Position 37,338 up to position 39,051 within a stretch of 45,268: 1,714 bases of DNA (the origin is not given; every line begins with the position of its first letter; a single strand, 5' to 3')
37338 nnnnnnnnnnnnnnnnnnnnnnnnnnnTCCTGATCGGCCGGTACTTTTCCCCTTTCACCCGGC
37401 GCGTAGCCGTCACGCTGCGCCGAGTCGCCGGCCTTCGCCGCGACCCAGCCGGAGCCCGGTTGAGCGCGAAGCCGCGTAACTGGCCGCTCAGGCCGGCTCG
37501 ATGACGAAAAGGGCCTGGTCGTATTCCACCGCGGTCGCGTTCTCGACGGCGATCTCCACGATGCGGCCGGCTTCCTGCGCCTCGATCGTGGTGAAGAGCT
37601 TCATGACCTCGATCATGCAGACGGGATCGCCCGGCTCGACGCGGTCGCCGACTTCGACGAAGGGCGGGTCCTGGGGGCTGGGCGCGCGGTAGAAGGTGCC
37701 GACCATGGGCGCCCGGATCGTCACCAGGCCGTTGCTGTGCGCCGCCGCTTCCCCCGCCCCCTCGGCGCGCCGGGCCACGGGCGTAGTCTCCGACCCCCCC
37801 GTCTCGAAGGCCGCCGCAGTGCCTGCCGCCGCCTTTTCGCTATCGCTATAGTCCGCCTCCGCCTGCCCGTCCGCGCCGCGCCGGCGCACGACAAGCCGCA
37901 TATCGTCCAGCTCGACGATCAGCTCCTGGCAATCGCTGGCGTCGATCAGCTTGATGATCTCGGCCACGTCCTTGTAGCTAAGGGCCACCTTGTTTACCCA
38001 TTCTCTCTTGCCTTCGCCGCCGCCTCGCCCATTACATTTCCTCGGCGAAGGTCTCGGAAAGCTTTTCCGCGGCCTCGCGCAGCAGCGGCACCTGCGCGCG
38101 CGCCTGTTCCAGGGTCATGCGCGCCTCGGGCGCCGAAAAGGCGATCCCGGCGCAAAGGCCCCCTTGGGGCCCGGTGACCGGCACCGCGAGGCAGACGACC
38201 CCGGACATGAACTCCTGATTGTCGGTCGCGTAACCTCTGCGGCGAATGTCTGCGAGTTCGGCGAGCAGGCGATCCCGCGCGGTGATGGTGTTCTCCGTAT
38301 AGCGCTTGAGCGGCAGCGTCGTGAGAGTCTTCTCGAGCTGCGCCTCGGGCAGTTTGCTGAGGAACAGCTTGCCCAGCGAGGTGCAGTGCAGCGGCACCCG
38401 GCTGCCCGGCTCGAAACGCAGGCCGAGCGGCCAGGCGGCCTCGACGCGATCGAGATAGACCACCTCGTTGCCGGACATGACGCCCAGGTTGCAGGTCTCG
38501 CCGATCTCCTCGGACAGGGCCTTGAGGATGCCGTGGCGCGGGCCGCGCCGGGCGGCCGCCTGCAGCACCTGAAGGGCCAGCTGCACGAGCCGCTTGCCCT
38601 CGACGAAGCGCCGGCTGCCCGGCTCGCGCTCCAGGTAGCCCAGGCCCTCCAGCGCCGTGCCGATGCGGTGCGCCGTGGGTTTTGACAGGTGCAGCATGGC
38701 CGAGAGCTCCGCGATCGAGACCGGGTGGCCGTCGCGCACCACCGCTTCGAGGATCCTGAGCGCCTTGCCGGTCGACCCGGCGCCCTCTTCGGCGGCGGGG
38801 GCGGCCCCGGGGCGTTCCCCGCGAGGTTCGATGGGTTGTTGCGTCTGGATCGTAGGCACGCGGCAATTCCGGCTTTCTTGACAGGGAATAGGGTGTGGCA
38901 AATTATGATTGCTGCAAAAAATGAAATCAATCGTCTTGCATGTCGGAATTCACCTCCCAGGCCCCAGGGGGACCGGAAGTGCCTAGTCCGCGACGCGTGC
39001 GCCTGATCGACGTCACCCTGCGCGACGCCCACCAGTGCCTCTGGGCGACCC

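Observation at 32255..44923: Candidate undescribed organic-acid catabolic regulon: BKACE+SDR / TAXI-TRAP / IclR+BCCP / carboxyltransferase / cytoplasmic Mo-enzyme / FadB-like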

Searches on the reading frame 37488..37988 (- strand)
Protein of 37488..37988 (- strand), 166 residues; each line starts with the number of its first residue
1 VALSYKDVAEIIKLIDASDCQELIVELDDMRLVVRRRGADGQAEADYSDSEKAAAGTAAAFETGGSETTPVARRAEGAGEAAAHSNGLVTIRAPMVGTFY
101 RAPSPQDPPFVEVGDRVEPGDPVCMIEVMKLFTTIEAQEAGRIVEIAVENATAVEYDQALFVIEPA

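Call 3: search_protein_families(library=pfam, proteins=[window:37488-37988:-])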
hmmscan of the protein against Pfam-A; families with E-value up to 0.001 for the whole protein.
window:37488-37988:- (166 aa): 1 family
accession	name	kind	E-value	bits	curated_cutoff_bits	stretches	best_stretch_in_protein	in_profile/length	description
PF00364.28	Biotin_lipoyl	-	2.4e-20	72.6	22.1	1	90-163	2-73/73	Biotin-requiring enzyme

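Call 4: search_protein_families(library=ncbifam, proteins=[window:37488-37988:-])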
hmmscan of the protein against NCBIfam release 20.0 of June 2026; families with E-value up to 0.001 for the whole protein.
window:37488-37988:- (166 aa): 16 families
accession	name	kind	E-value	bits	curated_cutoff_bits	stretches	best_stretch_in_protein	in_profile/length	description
TIGR00531.1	BCCP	equivalog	4.7e-41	140.9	115.2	1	5-164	3-155/156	acetyl-CoA carboxylase biotin carboxyl carrier protein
NF005457.0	PRK07051.1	equivalog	8.6e-25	86.7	87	1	90-164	5-79/80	acetyl-CoA carboxylase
NF006761.0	PRK09282.1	domain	7.6e-18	64.3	402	1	22-164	466-590/591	pyruvate carboxylase subunit B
NF010643.0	PRK14040.1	subfamily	8.1e-09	34.5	892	1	78-163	516-594/595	oxaloacetate decarboxylase subunit alpha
TIGR02712.1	urea_carbox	equivalog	1.4e-08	33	1303.85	1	63-164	1108-1201/1201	urea carboxylase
NF005117.0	PRK06549.1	equivalog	3.3e-08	34.2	159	1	54-163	27-129/130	acetyl-CoA carboxylase biotin carboxyl carrier protein subunit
NF009554.0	PRK12999.1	equivalog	4.2e-08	31.5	965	1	88-164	1077-1146/1147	pyruvate carboxylase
TIGR01108.1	oadA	equivalog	2e-07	29.9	756.5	1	66-160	495-582/582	sodium-extruding oxaloacetate decarboxylase subunit alpha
TIGR01235.1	pyruv_carbox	equivalog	4.8e-07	27.7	1114.45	1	84-164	1070-1143/1143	pyruvate carboxylase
NF006079.0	PRK08225.1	equivalog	1.7e-06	28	95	1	110-162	16-68/70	acetyl-CoA carboxylase biotin carboxyl carrier protein subunit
NF004173.0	PRK05641.1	equivalog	3.1e-06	27.8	199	1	52-161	51-150/153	putative acetyl-CoA carboxylase biotin carboxyl carrier protein subunit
NF004547.1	PRK05889.1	equivalog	4.1e-05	23.7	75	1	111-156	18-63/71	biotin/lipoyl-binding carrier protein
NF011457.0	PRK14875.1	equivalog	0.0001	21.4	307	1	111-164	25-78/372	acetoin dehydrogenase dihydrolipoyllysine-residue acetyltransferase subunit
TIGR01348.1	PDHac_trf_long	equivalog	0.00017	20.3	552.1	1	48-159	112-224/587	dihydrolipoyllysine-residue acetyltransferase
NF047903.1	MmDecMmdC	equivalog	0.00067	20.1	200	0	53-162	22-130/132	methylmalonyl-CoA decarboxylase subunit gamma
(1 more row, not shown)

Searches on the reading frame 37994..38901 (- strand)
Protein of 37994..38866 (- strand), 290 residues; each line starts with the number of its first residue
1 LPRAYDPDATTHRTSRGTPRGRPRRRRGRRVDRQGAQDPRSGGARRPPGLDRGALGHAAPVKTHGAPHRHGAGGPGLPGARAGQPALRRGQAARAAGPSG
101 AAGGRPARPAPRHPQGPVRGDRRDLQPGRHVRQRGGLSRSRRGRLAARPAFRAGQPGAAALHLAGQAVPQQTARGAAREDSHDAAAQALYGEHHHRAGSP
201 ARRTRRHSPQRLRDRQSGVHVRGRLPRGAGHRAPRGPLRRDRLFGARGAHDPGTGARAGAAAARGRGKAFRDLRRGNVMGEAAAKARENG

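Call 3: search_protein_families(library=pfam, proteins=[window:37994-38866:-, window:38032-38901:-])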
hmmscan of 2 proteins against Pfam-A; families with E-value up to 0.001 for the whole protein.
window:37994-38866:- (290 aa): 0 families

window:38032-38901:- (289 aa): 5 families
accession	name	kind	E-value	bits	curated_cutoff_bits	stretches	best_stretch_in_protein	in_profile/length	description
PF01614.24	IclR_C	-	2.5e-41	141.6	24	1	123-282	14-173/174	Bacterial transcriptional regulator IclR C-terminal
PF09339.16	HTH_IclR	-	1.1e-11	44.8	22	1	45-94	3-52/52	IclR helix-turn-helix domain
PF12802.13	MarR_2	-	1.1e-07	32.3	27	1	44-95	4-57/61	MarR family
PF13412.12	HTH_24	-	0.00033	20.6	21.9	1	48-89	6-46/48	Winged helix-turn-helix DNA-binding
PF01047.28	MarR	-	0.00075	19.8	24.6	0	60-94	17-51/59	MarR family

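Call 4: search_protein_families(library=ncbifam, proteins=[window:37994-38866:-, window:38032-38901:-])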
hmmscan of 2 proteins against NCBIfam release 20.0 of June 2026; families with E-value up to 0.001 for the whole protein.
window:37994-38866:- (290 aa): 0 families

window:38032-38901:- (289 aa): 8 families
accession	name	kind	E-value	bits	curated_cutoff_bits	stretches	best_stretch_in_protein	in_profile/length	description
TIGR02431.1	pcaR_pcaU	subfamily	1.1e-47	162.4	284.75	1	42-283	6-246/248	beta-ketoadipate pathway transcriptional regulators, PcaR/PcaU/PobR family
NF045644.1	TransRegBhcR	equivalog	1.1e-46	159.3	350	1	30-285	9-265/267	HTH-type transcriptional regulator BhcR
NF011671.1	PRK15090.1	equivalog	1.5e-41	142.3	275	1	38-284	7-252/256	DNA-binding transcriptional regulator KdgR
NF008601.2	PRK11569.1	equivalog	4.9e-28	98.1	380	1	27-285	9-272/276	glyoxylate bypass operon transcriptional repressor IclR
NF007548.0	PRK10163.1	equivalog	3.9e-24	85.2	406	1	28-283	7-263/271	HTH-type transcriptional repressor AllR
NF007339.0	PRK09834.1-1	equivalog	1.6e-08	34.2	299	1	33-270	12-250/271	DNA-binding transcriptional regulator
NF007342.0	PRK09834.1-4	equivalog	5.4e-05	22.3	251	0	169-279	139-250/263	DNA-binding transcriptional regulator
NF007341.0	PRK09834.1-3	equivalog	0.00045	19.4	269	0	48-287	14-260/274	DNA-binding transcriptional regulator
